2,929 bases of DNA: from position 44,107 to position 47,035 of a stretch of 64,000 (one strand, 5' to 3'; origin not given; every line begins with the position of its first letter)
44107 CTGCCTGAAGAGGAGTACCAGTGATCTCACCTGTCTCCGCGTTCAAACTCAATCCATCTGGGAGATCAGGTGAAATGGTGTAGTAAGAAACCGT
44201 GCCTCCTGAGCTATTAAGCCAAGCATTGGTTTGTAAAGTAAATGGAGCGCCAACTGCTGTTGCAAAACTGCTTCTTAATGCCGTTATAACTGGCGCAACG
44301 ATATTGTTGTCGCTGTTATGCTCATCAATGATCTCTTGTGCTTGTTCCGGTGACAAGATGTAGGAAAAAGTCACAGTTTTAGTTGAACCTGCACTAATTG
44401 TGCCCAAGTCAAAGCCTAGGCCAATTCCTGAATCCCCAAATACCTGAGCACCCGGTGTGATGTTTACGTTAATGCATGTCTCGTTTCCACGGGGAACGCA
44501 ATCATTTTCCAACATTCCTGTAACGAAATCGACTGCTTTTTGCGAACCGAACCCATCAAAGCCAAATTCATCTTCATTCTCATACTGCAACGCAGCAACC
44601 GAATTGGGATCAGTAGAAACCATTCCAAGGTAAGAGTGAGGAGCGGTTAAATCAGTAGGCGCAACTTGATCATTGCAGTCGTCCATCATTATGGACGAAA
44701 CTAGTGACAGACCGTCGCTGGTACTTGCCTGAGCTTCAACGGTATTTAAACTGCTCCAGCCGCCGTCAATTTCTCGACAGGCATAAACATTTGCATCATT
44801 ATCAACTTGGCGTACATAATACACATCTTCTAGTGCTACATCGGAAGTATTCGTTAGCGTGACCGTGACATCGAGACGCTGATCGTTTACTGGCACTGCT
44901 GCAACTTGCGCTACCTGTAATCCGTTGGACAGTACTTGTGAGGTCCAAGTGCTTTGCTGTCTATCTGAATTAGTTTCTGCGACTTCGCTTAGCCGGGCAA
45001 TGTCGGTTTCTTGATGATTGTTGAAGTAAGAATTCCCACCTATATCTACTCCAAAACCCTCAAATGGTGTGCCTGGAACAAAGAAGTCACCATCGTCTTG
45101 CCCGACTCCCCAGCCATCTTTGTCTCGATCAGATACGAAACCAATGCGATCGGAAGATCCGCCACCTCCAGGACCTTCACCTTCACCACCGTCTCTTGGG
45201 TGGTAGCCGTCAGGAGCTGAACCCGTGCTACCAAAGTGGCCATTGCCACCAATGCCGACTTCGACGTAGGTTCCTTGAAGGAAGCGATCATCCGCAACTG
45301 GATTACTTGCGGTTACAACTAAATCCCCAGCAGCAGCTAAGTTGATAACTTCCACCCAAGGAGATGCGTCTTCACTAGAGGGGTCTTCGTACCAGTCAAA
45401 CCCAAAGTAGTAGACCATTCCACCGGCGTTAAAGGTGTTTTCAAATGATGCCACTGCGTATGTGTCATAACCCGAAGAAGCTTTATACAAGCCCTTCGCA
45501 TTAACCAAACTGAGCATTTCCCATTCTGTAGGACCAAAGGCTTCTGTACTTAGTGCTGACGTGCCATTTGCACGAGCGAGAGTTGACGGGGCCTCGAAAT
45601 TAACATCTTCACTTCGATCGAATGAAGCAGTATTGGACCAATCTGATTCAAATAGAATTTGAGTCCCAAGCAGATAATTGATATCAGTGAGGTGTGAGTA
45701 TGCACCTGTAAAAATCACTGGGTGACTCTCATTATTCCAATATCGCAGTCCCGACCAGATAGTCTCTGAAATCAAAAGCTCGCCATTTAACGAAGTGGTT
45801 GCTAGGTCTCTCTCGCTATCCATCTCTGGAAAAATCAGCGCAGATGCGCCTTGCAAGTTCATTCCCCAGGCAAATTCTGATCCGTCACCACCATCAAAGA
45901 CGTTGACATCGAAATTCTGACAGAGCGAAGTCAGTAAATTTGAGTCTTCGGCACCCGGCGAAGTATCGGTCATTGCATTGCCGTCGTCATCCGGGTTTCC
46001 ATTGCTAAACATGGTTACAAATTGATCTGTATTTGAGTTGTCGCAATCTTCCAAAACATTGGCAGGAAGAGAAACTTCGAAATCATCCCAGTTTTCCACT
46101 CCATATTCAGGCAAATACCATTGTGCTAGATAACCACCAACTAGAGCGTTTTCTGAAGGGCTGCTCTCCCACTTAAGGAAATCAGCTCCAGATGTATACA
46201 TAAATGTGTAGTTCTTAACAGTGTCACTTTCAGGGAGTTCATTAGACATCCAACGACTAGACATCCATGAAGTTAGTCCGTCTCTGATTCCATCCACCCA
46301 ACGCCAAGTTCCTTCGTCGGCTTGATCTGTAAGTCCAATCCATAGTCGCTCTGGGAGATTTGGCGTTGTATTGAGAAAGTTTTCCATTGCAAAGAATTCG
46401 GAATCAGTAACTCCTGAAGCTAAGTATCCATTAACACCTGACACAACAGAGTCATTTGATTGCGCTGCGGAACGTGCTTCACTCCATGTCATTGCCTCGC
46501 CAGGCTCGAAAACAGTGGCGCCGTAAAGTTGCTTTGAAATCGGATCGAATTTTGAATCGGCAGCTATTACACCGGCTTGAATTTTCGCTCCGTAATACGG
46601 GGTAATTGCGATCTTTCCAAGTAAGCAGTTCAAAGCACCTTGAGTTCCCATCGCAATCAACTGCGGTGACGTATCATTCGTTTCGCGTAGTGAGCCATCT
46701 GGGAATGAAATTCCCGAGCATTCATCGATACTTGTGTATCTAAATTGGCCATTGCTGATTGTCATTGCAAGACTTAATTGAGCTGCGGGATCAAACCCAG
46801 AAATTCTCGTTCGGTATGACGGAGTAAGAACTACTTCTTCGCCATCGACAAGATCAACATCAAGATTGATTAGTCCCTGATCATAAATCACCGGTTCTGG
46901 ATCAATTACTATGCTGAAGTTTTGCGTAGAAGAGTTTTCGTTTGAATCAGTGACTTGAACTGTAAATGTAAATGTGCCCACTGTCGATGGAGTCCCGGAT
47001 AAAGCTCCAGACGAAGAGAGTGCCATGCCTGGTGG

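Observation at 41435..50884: Giant (about 3,140 aa) secreted mosaic protein mixing bacterial surface modules with eukaryote-like adhesion domains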

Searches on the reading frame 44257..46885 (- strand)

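Call 21: search_solved_structures(query=window:44257-46885:-, max_evalue=1, show_alignments=2)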
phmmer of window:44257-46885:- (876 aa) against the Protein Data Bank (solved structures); distinct sequences matched with E-value up to 1: 40.
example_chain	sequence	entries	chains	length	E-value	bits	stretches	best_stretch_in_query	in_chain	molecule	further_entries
6jjj_A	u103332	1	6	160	0.00039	22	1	160-201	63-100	C-type lectin domain family 4 member F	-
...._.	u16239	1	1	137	0.00053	21.5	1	141-211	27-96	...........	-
1rjh_A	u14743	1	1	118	0.00054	21.5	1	146-239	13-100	Tetranectin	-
4kzv_A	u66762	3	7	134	0.00089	20.8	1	168-215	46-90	C-type lectin mincle | Mincle CRD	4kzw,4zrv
4zrw_A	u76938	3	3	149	0.001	20.6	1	168-214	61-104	mincle protein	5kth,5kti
8h4v_A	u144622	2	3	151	0.0011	20.5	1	168-214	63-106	C-type lectin domain family 4 member E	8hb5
1htn_A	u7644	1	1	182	0.0011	20.5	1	141-210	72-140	TETRANECTIN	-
4wqq_A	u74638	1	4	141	0.0014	20.1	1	133-211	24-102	Lectin CEL-I, N-acetyl-D-galactosamine-specific C-type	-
1wmy_A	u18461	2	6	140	0.0025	19.3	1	133-210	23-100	lectin CEL-I, N-acetyl-D-galactosamine-specific C-type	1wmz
9kpl_A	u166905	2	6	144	0.0033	18.9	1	176-202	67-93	C-type lectin domain-containing protein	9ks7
8rcy_A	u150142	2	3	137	0.0053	18.2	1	167-216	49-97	C-type lectin domain family 4 member M | Isoform 1 of C-type lectin domain family 4 member M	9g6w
1k9j_A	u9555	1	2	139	0.0055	18.2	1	167-216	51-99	mDC-SIGN2 TYPE I ISOFORM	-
1xph_A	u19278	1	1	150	0.0062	18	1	167-216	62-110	CD209 antigen-like protein 1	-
1sl6_A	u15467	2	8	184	0.0064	17.9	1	168-216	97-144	C-type lectin DC-SIGNR | CD209 antigen-like protein 1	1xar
1sl5_A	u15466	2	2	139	0.0066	17.9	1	168-200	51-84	mDC-SIGN1B type I isoform | CD209 antigen, DCSIGN-CRD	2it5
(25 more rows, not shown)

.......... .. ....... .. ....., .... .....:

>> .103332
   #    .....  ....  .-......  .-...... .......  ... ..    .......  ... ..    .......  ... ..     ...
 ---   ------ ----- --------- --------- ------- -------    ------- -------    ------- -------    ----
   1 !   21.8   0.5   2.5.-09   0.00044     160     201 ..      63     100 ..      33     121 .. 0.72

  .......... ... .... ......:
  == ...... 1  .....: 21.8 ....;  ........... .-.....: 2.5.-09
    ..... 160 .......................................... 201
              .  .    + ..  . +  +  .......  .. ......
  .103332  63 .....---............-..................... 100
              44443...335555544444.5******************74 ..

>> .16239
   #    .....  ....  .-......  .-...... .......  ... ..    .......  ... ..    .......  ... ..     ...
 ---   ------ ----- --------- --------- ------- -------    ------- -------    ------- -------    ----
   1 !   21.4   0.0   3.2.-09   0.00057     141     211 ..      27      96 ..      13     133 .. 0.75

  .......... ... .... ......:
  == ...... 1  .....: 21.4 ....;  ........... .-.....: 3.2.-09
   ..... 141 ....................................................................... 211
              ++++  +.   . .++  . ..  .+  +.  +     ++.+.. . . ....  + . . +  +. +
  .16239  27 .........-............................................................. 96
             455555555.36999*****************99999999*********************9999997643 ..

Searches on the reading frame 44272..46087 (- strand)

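Call 23: find_homologous_proteins(query=window:44272-46087:-, max_evalue=0.001)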
Query window:44272-46087:- (605 aa): 3 proteins with E <= 0.001 among 8000 candidates.
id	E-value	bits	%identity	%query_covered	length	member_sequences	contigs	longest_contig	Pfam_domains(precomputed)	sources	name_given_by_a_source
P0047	1.6e-39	154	53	25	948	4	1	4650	PF05345.19,PF00041.28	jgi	jgi:hypothetical protein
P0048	2.1e-17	81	29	51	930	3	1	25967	PF00801.27,PF13585.13,PF19081.7,PF18911.7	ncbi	-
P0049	4.9e-10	57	32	39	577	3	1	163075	-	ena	-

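Call 42: predict_structure(alignment_id=A3)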
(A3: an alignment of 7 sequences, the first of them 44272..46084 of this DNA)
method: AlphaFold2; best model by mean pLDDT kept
length: 604 residues; sequences in the alignment: 7
mean_pLDDT: 63.6   pTM: 0.47
mean pLDDT of the five models: 63.6, 61.1, 60.4, 57.0, 46.1
residues with pLDDT >= 90: 29; 70-90: 224; 50-70: 189; < 50: 162
segments of 3 or more residues with pLDDT < 50: 1-7, 205-207, 216-220, 259-340, 370-373, 431-444, 468-473, 475-477, 503-510, 512-514, 529-531, 533-546, 601-604
pLDDT, mean of each block of 10 residues (from residue 1): 39 68 77 65 71 84 75 81 82 74 81 81 81 82 69 71 74 66 70 69 59 55 73 60 81 64 38 34 31 35 30 29 31 41 75 66 59 58 85 72 78 93 72 39 54 66 59 48 64 76 44 61 56 45 50 74 94 75 76 66 38
secondary structure, 60 per line:
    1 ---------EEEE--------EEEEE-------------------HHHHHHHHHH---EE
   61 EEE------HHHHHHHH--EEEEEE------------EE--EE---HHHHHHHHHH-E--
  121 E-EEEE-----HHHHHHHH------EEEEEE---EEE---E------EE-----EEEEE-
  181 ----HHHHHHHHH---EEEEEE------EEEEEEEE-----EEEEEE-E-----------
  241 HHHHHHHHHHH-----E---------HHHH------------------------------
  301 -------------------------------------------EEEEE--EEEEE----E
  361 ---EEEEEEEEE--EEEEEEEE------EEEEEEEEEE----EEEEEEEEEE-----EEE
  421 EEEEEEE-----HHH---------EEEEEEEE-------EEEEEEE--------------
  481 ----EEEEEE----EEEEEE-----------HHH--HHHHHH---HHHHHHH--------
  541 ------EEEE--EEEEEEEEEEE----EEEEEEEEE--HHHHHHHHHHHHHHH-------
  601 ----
elements in order: E10-13 E22-26 H46-55 E59-63 H70-77 E80-85 H107-116 E123-126 H132-139 E146-151 E155-157 E175-179 H185-193 E197-202 E209-216 E222-227 H241-251 H267-270 E344-348 E351-355 E364-372 E375-382 E389-398 E403-412 E418-427 E445-452 E460-466 E485-490 E495-500 H517-522 H526-532 E547-550 E553-563 E568-576 H579-593

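Call 45: fold_search(model_id=the predicted structure, library=pdb)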
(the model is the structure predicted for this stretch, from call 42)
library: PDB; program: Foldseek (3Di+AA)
matches with E <= 10: 938; with E <= 0.001: 59
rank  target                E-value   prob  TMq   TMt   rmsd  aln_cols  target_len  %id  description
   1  7w2t_B                3.5e-07  1.00  0.23  0.19   8.2       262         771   14  Crystal structure of TxGH116 E730Q mutant from Thermoanaerobacterium xylanolyticum with glucose (released 2022-04-06)
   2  5ost                  6.5e-07  1.00  0.25  0.20   7.6       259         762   15  Beta-glucosidase from Thermoanaerobacterium xylolyticum GH116 in complex with Gluco-1H-imidazole (released 2018-04-11)
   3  7dks                  9.6e-07  1.00  0.24  0.19   8.1       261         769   16  Crystal structure of TxGH116 E441A nucleophile mutant from Thermoanaerobacterium xylanolyticum (released 2021-06-23)
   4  7dkw_A                1.3e-06  1.00  0.24  0.19   7.7       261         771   16  Crystal structure of TxGH116 E441G nucleophile mutant from Thermoanaerobacterium xylanolyticum with autocondensation p (released 2021-06-23)
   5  8r1m_A                1.8e-06  1.00  0.24  0.19   8.0       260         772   16  Structure of TxGH116 with covalently bound N-azido-octyl aziridine (released 2024-10-02)
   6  8ho8_A                2.6e-06  1.00  0.25  0.19   6.8       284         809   12  The cryo-EM structure of cellobiose phosphorylase from Clostridium thermocellum in complex with cellobiose (released 2023-12-13)
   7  7w2t_A                2.6e-06  1.00  0.24  0.19   7.9       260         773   16  Crystal structure of TxGH116 E730Q mutant from Thermoanaerobacterium xylanolyticum with glucose (released 2022-04-06)
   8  7w2s                  3.3e-06  1.00  0.24  0.20   7.9       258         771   15  Crystal structure of TxGH116 E730A mutant from Thermoanaerobacterium xylanolyticum with glucose (released 2022-04-06)
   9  3acs_A                3.5e-06  1.00  0.23  0.18   7.5       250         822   14  Crystal Structure of Cellvibrio gilvus Cellobiose Phosphorylase W488F mutant (released 2010-12-22)
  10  8bou_A                3.9e-06  1.00  0.26  0.20   6.6       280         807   12  Crystal structure of Blautia producta GH94 (released 2023-11-29)
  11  8hob_A                3.9e-06  1.00  0.24  0.19   7.3       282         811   11  The cryo-EM structure of cellobiose phosphorylase from Clostridium thermocellum ( variant) (released 2024-03-20)
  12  2cqs_A                4.4e-06  1.00  0.23  0.18   8.1       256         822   15  Crystal Structure of Cellvibrio gilvus Cellobiose Phosphorylase Crystallized from Ammonium Sulfate (released 2006-05-16)
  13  3s4c                  5.2e-06  1.00  0.24  0.19   7.0       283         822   14  Lactose phosphorylase in complex with sulfate (released 2012-06-27)
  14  8ho9_A                6.5e-06  1.00  0.25  0.19   6.9       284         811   12  The cryo-EM structure of cellobiose phosphorylase from Clostridium thermocellum (cysteine-to-serine varient) (released 2023-12-13)
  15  3afj_A                6.9e-06  1.00  0.24  0.18   7.9       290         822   13  Crystal Structure of Cellvibrio gilvus Cellobiose Phosphorylase triple mutant (released 2011-03-23)
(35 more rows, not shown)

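Call 79: search_solved_structures(query=A3, max_evalue=10)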
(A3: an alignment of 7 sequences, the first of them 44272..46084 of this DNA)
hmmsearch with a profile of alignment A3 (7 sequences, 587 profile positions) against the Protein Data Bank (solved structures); distinct sequences matched with E-value up to 10: 43.
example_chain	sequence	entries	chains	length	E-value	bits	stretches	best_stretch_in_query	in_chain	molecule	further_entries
4pvc_A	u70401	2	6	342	0.34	12.8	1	58-147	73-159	NADPH-dependent methylglyoxal reductase GRE2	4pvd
8hme_E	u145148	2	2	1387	1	11.2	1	88-169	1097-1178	WD40 repeat protein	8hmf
8i77_A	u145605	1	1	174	1.1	11.1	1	54-131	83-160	Ferritin light chain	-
21ls_A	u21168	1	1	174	1.1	11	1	53-131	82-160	Ferritin light chain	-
8j0u_A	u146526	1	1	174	1.6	10.6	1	54-131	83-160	Ferritin light chain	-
6jef_A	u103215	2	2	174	1.6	10.5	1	54-132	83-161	Ferritin light chain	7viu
21lo_A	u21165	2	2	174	1.6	10.5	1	54-131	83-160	Ferritin light chain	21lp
7vio_A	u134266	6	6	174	1.6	10.5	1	54-132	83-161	Ferritin light chain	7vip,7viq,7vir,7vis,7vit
21lq_A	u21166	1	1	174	1.6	10.5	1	54-131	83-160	Ferritin light chain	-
21lr_A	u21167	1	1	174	1.7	10.5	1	54-131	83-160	Ferritin light chain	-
2gyd_A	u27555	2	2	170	1.8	10.4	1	54-131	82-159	ferritin L subunit | Ferritin light chain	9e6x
3af9_X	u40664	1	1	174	1.8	10.4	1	54-131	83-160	Ferritin light chain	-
5lg2_A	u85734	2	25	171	1.8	10.4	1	54-131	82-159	Ferritin light chain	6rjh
7emm_A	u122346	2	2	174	1.8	10.4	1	54-131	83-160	Ferritin light chain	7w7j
7bd7_A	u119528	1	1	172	1.8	10.4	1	54-131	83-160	Ferritin light chain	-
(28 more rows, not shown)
